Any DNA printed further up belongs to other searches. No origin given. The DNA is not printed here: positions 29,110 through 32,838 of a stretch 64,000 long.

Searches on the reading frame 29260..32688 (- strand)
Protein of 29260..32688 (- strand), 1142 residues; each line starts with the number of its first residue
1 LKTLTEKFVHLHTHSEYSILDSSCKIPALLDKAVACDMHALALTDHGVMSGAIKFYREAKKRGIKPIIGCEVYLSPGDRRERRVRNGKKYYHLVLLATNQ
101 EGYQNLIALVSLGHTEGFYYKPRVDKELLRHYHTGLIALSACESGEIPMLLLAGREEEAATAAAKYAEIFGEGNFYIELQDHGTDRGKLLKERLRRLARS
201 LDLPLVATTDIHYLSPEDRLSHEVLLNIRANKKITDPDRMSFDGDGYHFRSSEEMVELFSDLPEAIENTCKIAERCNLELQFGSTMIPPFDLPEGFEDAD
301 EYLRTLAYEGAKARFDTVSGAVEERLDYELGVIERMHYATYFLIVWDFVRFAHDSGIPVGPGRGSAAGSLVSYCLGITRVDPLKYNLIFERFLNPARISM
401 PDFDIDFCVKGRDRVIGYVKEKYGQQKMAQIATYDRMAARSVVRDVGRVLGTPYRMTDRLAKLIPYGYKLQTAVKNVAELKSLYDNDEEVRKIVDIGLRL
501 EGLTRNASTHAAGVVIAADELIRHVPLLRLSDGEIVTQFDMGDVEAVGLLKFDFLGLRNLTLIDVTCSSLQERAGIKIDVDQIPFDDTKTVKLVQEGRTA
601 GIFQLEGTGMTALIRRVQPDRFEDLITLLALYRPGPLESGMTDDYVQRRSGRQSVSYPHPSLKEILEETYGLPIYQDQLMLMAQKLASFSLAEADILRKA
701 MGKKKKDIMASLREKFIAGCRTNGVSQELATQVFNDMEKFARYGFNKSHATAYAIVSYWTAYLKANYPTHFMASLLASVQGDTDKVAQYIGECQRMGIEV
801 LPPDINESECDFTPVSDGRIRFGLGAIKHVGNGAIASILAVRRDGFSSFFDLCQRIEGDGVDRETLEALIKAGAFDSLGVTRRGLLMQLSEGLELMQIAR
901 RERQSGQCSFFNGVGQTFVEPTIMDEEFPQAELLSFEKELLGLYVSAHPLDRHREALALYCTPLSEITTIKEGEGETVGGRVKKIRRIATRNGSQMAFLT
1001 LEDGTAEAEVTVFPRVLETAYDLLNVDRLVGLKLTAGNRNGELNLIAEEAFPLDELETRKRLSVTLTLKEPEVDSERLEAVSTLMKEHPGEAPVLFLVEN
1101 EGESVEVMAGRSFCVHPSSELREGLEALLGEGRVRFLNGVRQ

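Call 30: search_protein_families(library=pfam, proteins=[window:29260-32688:-], max_evalue=0.001)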
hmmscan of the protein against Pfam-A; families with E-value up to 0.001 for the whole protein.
window:29260-32688:- (1142 aa): 5 families
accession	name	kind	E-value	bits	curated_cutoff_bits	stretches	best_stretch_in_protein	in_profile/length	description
PF07733.18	DNA_pol3_alpha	-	1.2e-99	333.6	23.9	1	301-556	1-260/260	Bacterial DNA polymerase III alpha NTPase domain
PF17657.6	DNA_pol3_finger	-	5.7e-61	205.1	22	1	559-724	1-166/166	Bacterial DNA polymerase III alpha subunit finger domain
PF02811.25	PHP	-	1.6e-60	204.6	26.4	1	10-182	1-164/164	PHP domain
PF14579.12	HHH_6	-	1.9e-28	98.9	25.6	1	797-884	1-89/90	Helix-hairpin-helix motif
PF01336.31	tRNA_anti-codon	-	3.1e-10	40.3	27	1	977-1052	2-74/75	OB-fold nucleic acid binding domain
